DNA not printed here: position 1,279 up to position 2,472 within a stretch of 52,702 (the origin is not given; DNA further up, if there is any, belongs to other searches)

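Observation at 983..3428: tRNA-Leu-adjacent operon: CobS/MoxR-class AAA+ ATPase with a GKN Walker A, a 297-aa partner and a 137-aa orphan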

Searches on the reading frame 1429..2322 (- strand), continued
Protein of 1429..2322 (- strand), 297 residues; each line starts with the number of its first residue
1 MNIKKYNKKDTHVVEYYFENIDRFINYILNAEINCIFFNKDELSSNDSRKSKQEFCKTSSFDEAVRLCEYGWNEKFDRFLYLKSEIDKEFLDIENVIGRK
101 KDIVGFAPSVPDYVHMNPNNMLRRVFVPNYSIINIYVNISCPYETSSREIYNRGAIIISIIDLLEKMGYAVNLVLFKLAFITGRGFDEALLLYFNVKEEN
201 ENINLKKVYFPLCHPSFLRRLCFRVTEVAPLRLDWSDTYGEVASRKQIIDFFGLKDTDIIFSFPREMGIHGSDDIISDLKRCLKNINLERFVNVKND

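Call 49: fold_search(model_id=the predicted structure, library=viral)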
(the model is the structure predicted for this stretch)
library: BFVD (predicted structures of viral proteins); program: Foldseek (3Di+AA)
matches with E <= 10: 355; with E <= 0.001: 17
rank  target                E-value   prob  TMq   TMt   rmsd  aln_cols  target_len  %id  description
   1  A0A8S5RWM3            1.9e-15  1.00  0.66  0.57   7.3       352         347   18  DUF7192 domain-containing protein [Siphoviridae sp. ctHip2]
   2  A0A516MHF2            2.6e-14  1.00  0.57  0.60   7.0       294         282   23  (no name in the UniProt tables at hand)
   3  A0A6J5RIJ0            2.1e-13  1.00  0.66  0.65   7.9       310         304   17  DUF7192 domain-containing protein (Fragment) [uncultured Caudovirales phage]
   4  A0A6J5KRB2            2.0e-12  1.00  0.57  0.52   8.3       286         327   15  DUF7192 domain-containing protein [uncultured Caudovirales phage]
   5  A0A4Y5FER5            2.3e-12  1.00  0.59  0.67   8.4       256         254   18  DUF7192 domain-containing protein [Lactobacillus phage 3-521]
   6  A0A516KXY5            3.4e-12  1.00  0.58  0.58   9.2       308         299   16  (no name in the UniProt tables at hand)
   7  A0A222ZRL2            5.3e-12  1.00  0.62  0.55   8.8       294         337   14  DUF7192 domain-containing protein [Mycobacterium phage Krypton555]
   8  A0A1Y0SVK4            1.8e-11  1.00  0.59  0.59   8.2       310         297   15  (no name in the UniProt tables at hand)
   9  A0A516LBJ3            5.6e-11  1.00  0.60  0.64   7.7       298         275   16  (no name in the UniProt tables at hand)
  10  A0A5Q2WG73            1.6e-10  1.00  0.59  0.62   9.1       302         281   16  DUF7192 domain-containing protein [Gordonia phage Syleon]
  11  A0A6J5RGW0            1.9e-09  1.00  0.58  0.59   9.1       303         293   13  DUF7192 domain-containing protein [uncultured Caudovirales phage]
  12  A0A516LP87            8.5e-08  1.00  0.56  0.59   6.3       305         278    9  (no name in the UniProt tables at hand)
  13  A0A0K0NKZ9            1.9e-05  0.99  0.25  0.14  14.7       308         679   10  Putative von Willebrand factor protein [Gordonia phage GMA3]
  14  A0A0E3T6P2            1.1e-04  0.97  0.26  0.12  14.4       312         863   12  von Willebrand factor domain protein [Gordonia phage Gmala1]
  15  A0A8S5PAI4            1.6e-04  1.00  0.32  0.17  11.7       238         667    8  Cobalamin biosynthesis protein [Siphoviridae sp. ctmpG14]
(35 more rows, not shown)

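Call 51: find_related_loci(query=A1, collection=genome_contigs, flank=7000)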
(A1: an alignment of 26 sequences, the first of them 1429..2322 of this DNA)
Query A1 (297 aa) in genome_contigs; peptide patterns used: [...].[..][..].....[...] (x = any residue, [..] = any of these).
40 stretches matched a pattern; 24 encode a relative of the query (tblastn E <= 1e-3); 24 distinct loci.
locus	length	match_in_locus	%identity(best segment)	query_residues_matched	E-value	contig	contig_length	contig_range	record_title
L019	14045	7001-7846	51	1-288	2e-89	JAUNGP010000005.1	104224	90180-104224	MAG: Clostridia bacterium isolate S26M_St_7 NODE_93_length_104224_cov_43.006153, whole genome shotgun sequence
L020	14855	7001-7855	47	1-288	9e-79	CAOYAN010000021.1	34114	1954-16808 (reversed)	MAG TPA_asm: uncultured Clostridia bacterium isolate MGBC120553 genome assembly, contig: MGBC120553.21, whole genome sho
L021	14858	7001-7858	43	7-291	3e-76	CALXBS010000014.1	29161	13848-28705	MAG: uncultured Clostridia bacterium isolate BRZ_PF__bin85 genome assembly, contig: BRZ_PF__NODE_1882_length_29161_cov_4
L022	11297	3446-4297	41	1-292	1e-62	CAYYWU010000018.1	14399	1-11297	MAG TPA_asm: uncultured Candidatus Saccharibacteria bacterium isolate SRP287540_co1_136 genome assembly, contig: NODE_44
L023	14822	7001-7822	38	4-287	1e-54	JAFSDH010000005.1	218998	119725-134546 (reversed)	MAG: Bacilli bacterium isolate RGIG3038 Goat_Rectum-4__c437, whole genome shotgun sequence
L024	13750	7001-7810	38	13-290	1e-54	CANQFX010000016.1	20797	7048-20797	MAG: uncultured Bacilli bacterium isolate Lapin-008__bin25 genome assembly, contig: Lapin-008__NODE_2914_length_20797_co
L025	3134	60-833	40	13-280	1e-52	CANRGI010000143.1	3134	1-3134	MAG: uncultured Bacilli bacterium isolate Lapin-022__bin57 genome assembly, contig: Lapin-022__NODE_31193_length_3134_co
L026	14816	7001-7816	37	6-287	3e-52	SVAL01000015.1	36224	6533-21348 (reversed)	MAG: Bacillota bacterium isolate SIG201 NODE_5510_length_36224_cov_8.218744, whole genome shotgun sequence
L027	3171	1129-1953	37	4-287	8e-51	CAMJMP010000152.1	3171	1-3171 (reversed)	MAG: uncultured Tenericutes bacterium isolate SRR12081299_bin.26_metaWRAP_v1.3_MAG genome assembly, contig: ERZ12289776.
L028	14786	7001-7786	41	5-273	7e-50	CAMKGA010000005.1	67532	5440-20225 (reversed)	MAG: uncultured Bacillales bacterium isolate SRR12081294_bin.11_metaWRAP_v1.3_MAG genome assembly, contig: ERZ12289768.4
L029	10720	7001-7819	36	6-287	5e-50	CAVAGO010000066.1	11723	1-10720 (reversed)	bacterium isolate H07602-L1_cleanbin_000025 genome assembly, contig: Spades_H07602-L1_contig_2778, whole genome shotgun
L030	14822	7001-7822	37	6-287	2e-49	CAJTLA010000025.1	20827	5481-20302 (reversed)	MAG TPA_asm: uncultured Bacilli bacterium isolate MGBC102946 genome assembly, contig: MGBC102946.25, whole genome shotgu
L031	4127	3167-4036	36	2-296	4e-49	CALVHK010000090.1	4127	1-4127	MAG: uncultured Bacilli bacterium isolate BRZ_DN__bin106 genome assembly, contig: BRZ_DN__NODE_25905_length_4127_cov_18.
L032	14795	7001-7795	36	6-278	1e-47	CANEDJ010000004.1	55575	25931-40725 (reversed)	MAG TPA_asm: uncultured Tenericutes bacterium isolate SRR19981122_bin.17_metawrap_v1.3_MAG genome assembly, contig: NODE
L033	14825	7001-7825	35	4-287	3e-47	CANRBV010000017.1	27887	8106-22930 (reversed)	MAG: uncultured Bacilli bacterium isolate Lapin-028__bin53 genome assembly, contig: Lapin-028__NODE_1816_length_27887_co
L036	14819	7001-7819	34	6-287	4e-46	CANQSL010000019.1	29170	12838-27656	MAG: uncultured Bacilli bacterium isolate Lapin-026__bin110 genome assembly, contig: Lapin-026__NODE_1742_length_29170_c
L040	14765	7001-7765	35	13-273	2e-44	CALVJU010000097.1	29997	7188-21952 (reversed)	MAG: uncultured Bacilli bacterium isolate E11__bin86 genome assembly, contig: E11__k127_6003312, whole genome shotgun se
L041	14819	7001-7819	36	2-280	2e-43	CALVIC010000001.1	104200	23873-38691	MAG: uncultured Bacilli bacterium isolate BRZ_DB__bin97 genome assembly, contig: BRZ_DB__NODE_155_length_104200_cov_6.69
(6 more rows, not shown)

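Call 70: search_protein_families(library=pfam, proteins=[L004:11076-12128:+, L023:5241-6989:+, L040:4780-6951:+, L006:4865-5188:-], max_evalue=0.01)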
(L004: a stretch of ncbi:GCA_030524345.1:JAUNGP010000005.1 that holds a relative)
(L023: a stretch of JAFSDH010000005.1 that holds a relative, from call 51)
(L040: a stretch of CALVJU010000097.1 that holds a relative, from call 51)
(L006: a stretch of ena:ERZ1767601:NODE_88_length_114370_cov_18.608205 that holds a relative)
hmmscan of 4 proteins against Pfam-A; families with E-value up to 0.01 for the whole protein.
L004:11076-12128:+ (350 aa): 0 families

L023:5241-6989:+ (583 aa): 2 families
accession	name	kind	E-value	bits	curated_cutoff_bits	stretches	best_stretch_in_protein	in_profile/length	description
PF07728.20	AAA_5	-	8.4e-13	49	22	1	349-480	2-139/139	AAA domain (dynein-related subfamily)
PF00004.35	AAA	-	0.00014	22.8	21.2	1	349-423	1-73/131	ATPase family associated with various cellular activities (AAA)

L040:4780-6951:+ (724 aa): 4 families
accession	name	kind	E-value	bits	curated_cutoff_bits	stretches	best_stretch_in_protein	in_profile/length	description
PF07728.20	AAA_5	-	2.9e-15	56.9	22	1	490-621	2-139/139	AAA domain (dynein-related subfamily)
PF00004.35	AAA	-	6.9e-05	23.7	21.2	1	490-564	1-73/131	ATPase family associated with various cellular activities (AAA)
PF20030.5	bpMoxR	-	0.0011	18.5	27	1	487-601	31-149/205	MoxR domain in the MoxR-vWA-beta-propeller ternary systems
PF00158.32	Sigma54_activat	-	0.0039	17.3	20.2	0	475-597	10-142/168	Sigma-54 interaction domain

L006:4865-5188:- (107 aa): 1 family
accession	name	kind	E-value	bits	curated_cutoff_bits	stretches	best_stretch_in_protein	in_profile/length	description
PF14020.11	DUF4236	-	1e-08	35.9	27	1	3-47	1-47/55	Protein of unknown function (DUF4236)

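Call 90: search_protein_families(library=pfam, proteins=[L023:4352-5011:+, L023:7928-8566:+, L023:8634-9533:+, L032:1774-5016:+, L032:7919-9727:-, L036:4248-4697:-, L036:9960-12902:-, L041:5350-5868:+, L041:7972-8946:+, L040:1817-4648:+], max_evalue=0.0001)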
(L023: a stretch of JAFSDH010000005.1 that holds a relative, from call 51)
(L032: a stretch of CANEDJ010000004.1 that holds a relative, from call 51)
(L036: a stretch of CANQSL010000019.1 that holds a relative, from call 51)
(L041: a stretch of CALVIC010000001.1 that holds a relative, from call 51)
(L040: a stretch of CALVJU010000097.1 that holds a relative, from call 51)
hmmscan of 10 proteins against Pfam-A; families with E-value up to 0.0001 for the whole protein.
L023:4352-5011:+ (220 aa): 1 family
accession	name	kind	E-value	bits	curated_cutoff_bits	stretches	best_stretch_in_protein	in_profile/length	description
PF03703.20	bPH_2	-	3.2e-12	46.9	22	1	107-186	1-76/78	Bacterial PH domain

L023:7928-8566:+ (213 aa): 1 family
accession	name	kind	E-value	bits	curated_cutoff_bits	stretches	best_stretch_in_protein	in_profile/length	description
PF00300.27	His_Phos_1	-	1.2e-21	77.7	21.7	1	10-170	1-162/194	Histidine phosphatase superfamily (branch 1)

L023:8634-9533:+ (300 aa): 0 families

L032:1774-5016:+ (1081 aa): 6 families
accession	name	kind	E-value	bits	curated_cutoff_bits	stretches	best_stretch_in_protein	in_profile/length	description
PF00580.27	UvrD-helicase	-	3.2e-49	168.5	23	1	14-433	1-270/271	UvrD/REP helicase N-terminal domain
PF13361.12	UvrD_C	-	1.1e-16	61.7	25.6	1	442-846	1-347/350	UvrD-like helicase C-terminal domain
PF13245.12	AAA_19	-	8.8e-14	52.3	25.1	1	18-81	1-65/134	AAA domain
PF01443.25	Viral_helicase1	-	7.9e-06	26.3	21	0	29-82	1-40/228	Viral superfamily 1 RNA helicase core domain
PF00270.35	DEAD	-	1.3e-05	25.5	26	1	19-101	8-94/167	DEAD/DEAH box helicase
PF13538.12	UvrD_C_2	-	5.6e-05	23.4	27.4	0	825-845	32-52/52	UvrD-like helicase C-terminal domain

L032:7919-9727:- (603 aa): 3 families
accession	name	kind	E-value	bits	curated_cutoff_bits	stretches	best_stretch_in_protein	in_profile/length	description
PF01380.27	SIS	-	2.5e-48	163.6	25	2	288-413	3-129/131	SIS domain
PF13522.11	GATase_6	-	2.7e-18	66.7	27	1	70-196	11-129/130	Glutamine amidotransferase domain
PF13537.11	GATase_7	-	1.6e-16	60.8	25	1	93-201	19-121/123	Glutamine amidotransferase domain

L036:4248-4697:- (150 aa): 0 families

L036:9960-12902:- (981 aa): 6 families
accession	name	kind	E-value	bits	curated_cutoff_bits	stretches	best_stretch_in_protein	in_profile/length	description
PF02463.25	SMC_N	-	1.4e-53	182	40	1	3-971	2-220/220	RecF/RecN/SMC N terminal domain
PF06470.18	SMC_hinge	-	6.4e-22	78.6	22.5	1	422-536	2-111/116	SMC proteins Flexible Hinge Domain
PF13476.12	AAA_23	-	2.6e-19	71.1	27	1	6-202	2-199/201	AAA domain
PF13304.12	AAA_21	-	3.7e-07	30.9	27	1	26-99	1-63/304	AAA domain, putative AbiEii toxin, Type IV TA system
PF13555.12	AAA_29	-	1.8e-06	28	27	1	17-49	16-47/61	P-loop containing region of AAA domain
PF13175.12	AAA_15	-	2.1e-06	28.1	32.1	1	1-303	1-245/374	AAA ATPase domain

L041:5350-5868:+ (173 aa): 0 families

L041:7972-8946:+ (325 aa): 0 families

L040:1817-4648:+ (944 aa): 0 families

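Call 91: find_related_loci(query=A1, collection=viral_contigs, flank=6000)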
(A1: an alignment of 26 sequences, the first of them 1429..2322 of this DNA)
Query A1 (297 aa) in viral_contigs; peptide patterns used: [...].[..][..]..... (x = any residue, [..] = any of these).
12 stretches matched a pattern; 2 encode a relative of the query (tblastn E <= 1e-3); 2 distinct loci.
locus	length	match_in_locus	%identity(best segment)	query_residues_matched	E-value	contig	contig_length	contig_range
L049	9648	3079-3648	31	55-244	1e-20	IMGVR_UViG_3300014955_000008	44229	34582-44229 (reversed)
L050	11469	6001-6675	24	15-241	7e-10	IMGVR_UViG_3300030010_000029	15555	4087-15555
